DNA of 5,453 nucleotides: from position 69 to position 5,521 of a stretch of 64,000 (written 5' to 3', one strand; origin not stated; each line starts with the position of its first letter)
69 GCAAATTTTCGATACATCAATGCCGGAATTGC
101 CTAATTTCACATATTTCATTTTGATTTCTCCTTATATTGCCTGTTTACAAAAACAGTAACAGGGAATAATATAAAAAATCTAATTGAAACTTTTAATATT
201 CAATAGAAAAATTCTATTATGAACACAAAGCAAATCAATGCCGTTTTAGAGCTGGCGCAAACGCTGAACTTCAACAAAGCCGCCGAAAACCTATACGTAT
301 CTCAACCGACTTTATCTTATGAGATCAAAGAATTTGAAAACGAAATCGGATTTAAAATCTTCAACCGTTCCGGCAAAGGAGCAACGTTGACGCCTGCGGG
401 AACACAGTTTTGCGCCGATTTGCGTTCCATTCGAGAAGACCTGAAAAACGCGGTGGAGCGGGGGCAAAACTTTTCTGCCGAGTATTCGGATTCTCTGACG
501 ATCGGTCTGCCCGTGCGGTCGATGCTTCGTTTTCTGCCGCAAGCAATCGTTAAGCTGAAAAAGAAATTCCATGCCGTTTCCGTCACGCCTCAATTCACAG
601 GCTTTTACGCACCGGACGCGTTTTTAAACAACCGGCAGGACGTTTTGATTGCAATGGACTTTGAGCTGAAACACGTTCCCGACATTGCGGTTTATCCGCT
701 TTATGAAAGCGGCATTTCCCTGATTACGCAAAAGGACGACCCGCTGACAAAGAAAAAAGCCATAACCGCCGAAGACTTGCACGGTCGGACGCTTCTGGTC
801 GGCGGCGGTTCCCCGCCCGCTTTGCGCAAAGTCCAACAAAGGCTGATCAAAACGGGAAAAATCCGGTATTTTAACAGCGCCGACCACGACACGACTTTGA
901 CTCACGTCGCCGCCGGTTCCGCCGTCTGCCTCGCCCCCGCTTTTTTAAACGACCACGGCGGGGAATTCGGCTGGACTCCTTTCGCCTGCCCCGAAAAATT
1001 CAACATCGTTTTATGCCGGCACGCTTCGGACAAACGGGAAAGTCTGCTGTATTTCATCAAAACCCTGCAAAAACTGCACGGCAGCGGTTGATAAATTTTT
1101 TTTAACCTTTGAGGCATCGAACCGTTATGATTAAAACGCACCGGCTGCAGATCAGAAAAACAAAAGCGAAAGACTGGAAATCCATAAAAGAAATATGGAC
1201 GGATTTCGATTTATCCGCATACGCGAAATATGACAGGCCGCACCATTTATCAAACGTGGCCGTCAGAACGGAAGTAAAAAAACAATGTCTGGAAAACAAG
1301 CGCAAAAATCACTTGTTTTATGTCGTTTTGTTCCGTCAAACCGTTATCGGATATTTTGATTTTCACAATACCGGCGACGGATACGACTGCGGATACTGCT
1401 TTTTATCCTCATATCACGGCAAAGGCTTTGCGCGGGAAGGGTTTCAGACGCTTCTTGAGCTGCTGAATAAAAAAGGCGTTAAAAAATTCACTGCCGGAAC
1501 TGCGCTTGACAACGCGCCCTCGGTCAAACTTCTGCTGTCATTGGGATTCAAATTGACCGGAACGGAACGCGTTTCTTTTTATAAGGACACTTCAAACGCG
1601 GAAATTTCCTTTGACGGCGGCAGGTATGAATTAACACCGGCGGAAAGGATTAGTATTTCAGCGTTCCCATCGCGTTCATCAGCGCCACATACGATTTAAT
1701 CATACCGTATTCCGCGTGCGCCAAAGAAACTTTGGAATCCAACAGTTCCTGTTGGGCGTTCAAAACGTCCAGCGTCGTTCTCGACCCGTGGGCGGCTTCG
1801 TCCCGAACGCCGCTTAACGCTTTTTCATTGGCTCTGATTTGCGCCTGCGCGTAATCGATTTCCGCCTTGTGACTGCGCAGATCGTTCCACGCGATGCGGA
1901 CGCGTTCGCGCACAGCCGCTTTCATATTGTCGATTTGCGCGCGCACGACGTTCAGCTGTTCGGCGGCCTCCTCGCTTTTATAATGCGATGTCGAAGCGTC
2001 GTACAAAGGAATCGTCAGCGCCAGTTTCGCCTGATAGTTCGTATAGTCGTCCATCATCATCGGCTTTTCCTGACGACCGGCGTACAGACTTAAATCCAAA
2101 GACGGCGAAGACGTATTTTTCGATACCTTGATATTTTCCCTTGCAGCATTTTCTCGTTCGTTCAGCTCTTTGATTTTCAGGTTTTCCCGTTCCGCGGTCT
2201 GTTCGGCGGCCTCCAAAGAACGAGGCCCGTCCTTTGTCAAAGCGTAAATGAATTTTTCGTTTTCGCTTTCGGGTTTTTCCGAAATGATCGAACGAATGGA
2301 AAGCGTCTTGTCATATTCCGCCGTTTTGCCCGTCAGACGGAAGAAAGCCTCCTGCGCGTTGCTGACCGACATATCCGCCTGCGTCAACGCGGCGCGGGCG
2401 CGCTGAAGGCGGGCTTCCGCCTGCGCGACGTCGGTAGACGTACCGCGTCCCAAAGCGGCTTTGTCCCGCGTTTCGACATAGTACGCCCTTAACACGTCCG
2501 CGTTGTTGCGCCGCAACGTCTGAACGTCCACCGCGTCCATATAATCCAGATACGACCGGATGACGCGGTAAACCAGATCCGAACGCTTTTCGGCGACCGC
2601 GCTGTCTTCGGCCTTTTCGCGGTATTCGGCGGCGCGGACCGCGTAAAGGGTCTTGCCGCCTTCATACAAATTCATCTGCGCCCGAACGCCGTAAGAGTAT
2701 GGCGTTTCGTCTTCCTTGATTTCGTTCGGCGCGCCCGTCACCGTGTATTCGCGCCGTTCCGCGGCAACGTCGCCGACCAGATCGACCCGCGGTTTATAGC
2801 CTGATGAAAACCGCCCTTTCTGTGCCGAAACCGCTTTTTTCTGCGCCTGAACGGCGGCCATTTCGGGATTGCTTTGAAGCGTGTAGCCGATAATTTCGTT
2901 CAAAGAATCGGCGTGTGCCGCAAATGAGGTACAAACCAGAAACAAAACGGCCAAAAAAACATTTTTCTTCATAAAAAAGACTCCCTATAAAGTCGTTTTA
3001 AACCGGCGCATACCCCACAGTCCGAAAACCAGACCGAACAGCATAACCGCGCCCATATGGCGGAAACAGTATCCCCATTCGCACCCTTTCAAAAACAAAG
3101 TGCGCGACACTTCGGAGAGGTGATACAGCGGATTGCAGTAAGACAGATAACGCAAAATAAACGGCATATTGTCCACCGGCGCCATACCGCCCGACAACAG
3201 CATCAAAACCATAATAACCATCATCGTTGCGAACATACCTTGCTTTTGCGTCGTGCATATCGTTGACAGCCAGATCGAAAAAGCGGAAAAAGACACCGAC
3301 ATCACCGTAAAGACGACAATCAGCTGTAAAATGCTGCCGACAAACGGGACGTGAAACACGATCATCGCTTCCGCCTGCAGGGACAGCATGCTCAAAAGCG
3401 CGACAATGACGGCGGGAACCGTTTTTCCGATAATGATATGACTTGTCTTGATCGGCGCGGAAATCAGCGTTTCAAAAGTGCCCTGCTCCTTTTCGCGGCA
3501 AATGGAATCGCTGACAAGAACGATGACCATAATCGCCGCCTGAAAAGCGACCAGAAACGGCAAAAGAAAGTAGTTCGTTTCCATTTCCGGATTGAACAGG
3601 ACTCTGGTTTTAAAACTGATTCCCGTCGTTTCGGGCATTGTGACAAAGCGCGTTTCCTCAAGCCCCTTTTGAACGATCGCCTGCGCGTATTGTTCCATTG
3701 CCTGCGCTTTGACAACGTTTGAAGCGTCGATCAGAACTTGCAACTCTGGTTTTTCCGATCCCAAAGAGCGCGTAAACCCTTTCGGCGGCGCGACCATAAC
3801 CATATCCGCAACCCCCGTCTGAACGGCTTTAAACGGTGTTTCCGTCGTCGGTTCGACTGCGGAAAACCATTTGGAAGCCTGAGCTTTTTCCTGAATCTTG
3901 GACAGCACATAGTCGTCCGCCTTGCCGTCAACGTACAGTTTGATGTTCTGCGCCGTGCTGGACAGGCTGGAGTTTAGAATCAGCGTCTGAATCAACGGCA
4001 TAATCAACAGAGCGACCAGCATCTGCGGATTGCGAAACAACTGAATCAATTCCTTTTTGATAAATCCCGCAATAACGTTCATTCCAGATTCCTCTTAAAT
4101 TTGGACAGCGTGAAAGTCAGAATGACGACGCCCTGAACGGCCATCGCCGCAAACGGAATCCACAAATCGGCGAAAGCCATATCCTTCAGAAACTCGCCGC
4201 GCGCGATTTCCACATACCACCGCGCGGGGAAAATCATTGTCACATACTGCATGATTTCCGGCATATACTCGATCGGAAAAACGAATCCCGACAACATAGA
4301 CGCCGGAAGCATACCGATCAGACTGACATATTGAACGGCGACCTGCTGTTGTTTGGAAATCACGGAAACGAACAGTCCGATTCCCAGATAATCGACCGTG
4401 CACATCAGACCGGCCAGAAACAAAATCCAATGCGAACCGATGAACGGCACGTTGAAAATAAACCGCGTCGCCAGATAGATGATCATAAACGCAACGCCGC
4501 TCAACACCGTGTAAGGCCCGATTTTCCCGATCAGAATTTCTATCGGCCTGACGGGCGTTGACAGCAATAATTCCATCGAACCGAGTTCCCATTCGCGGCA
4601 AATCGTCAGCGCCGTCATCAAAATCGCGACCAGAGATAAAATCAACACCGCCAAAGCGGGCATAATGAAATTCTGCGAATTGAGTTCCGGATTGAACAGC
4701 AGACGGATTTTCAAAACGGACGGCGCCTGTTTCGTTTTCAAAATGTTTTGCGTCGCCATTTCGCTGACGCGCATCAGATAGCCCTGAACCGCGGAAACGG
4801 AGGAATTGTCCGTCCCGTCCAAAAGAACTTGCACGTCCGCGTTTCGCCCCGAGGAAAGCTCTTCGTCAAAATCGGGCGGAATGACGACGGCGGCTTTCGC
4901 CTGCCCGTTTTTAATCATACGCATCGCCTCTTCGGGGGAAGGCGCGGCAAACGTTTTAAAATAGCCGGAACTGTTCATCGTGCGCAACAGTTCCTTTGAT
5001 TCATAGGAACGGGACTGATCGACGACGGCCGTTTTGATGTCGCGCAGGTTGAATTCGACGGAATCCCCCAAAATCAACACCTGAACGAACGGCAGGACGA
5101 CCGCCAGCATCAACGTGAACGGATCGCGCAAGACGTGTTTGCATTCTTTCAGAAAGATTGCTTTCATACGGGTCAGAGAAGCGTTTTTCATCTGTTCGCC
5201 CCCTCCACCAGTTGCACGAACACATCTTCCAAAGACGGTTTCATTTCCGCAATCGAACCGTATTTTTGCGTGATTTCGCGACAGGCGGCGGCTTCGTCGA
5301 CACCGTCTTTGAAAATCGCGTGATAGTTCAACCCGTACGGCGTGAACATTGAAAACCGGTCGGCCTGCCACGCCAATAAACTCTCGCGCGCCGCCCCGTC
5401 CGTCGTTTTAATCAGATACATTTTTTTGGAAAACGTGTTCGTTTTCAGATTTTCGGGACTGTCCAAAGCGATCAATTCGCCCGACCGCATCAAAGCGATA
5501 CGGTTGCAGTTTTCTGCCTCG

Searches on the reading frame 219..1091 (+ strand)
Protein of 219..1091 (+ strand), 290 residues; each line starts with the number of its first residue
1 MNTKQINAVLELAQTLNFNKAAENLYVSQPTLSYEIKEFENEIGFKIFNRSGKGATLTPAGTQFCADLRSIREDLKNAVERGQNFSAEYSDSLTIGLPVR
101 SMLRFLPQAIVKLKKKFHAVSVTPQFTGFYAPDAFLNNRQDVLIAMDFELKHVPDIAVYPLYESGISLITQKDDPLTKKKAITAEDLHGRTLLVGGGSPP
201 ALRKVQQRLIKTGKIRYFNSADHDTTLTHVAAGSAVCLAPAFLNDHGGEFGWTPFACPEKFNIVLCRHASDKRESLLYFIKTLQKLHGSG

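Call 51: search_protein_families(library=pfam, proteins=[window:219-1091:+], max_evalue=0.0001)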
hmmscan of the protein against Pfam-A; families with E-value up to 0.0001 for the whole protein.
window:219-1091:+ (290 aa): 2 families
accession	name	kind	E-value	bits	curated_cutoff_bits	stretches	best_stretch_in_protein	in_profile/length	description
PF00126.33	HTH_1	-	2.7e-17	62.9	26.6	1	4-61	2-59/60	Bacterial regulatory helix-turn-helix protein, lysR family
PF03466.25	LysR_substrate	-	1.1e-12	48.3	28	1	88-271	3-191/209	LysR substrate binding domain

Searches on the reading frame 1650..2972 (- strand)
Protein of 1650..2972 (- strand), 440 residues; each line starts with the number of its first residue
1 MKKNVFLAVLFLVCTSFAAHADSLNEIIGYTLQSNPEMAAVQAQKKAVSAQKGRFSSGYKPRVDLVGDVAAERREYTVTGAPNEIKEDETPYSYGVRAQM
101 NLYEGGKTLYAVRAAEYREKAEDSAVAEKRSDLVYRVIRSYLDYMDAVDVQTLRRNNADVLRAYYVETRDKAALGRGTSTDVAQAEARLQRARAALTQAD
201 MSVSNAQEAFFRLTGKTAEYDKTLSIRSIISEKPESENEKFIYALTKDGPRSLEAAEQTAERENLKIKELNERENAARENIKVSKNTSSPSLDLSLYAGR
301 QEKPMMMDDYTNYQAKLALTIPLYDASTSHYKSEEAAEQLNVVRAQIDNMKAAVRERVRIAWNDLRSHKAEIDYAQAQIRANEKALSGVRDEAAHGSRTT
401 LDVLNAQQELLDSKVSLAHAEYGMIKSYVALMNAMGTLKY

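Call 51: search_protein_families(library=pfam, proteins=[window:1650-2972:-], max_evalue=0.0001)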
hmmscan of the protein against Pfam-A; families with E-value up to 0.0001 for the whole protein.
window:1650-2972:- (440 aa): 1 family
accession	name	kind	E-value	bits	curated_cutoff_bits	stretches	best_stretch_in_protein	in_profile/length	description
PF02321.23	OEP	-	2.4e-46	158.4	22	2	253-436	1-187/187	Outer membrane efflux protein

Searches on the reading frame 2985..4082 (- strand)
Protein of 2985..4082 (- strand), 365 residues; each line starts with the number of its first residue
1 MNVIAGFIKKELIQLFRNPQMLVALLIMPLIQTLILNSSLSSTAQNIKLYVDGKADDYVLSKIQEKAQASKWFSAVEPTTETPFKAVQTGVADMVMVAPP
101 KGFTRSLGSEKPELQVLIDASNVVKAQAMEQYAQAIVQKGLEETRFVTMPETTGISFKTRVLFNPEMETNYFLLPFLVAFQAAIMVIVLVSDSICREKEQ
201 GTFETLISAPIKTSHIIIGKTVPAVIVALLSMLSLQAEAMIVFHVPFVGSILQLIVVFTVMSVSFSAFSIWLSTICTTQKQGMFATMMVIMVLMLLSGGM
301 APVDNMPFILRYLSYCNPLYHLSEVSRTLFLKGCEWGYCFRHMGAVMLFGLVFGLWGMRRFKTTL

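Call 51: search_protein_families(library=pfam, proteins=[window:2985-4082:-], max_evalue=0.0001)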
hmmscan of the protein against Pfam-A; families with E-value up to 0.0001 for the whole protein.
window:2985-4082:- (365 aa): 4 families
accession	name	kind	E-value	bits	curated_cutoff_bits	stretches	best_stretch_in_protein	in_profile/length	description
PF12698.13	ABC2_membrane_3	-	1.5e-39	136.5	31.6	1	21-355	7-343/347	ABC-2 family transporter protein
PF01061.29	ABC2_membrane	-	6.7e-23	81.8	26.9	1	159-330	37-210/211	ABC-2 type transporter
PF12679.13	ABC2_membrane_2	-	7.1e-17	62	27.2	1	8-301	4-203/283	ABC-2 family transporter protein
PF12730.13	ABC2_membrane_4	-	5.3e-05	23.7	27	0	175-294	53-176/179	ABC-2 family transporter protein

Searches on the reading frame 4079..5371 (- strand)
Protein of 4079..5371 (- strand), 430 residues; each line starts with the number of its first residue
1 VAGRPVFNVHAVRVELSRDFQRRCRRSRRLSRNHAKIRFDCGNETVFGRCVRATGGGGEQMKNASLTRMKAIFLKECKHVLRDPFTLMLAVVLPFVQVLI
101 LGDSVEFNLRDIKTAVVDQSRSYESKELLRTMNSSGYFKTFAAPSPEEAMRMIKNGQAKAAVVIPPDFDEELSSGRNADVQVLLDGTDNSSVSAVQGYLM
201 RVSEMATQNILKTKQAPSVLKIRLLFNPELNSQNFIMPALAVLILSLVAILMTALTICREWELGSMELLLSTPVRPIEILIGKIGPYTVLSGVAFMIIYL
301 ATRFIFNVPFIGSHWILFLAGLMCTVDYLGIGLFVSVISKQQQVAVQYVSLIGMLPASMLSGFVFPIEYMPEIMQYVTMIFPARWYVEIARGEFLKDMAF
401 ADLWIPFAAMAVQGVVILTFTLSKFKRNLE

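Call 51: search_protein_families(library=pfam, proteins=[window:4079-5371:-], max_evalue=0.0001)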
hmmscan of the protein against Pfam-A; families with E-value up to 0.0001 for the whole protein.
window:4079-5371:- (430 aa): 3 families
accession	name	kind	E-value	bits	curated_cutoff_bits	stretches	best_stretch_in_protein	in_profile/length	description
PF12698.13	ABC2_membrane_3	-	1.2e-52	179.5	31.6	1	85-421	6-345/347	ABC-2 family transporter protein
PF01061.29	ABC2_membrane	-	2.1e-18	67.1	26.9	1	232-392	45-208/211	ABC-2 type transporter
PF12679.13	ABC2_membrane_2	-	2.6e-15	56.9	27.2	1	71-427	2-280/283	ABC-2 family transporter protein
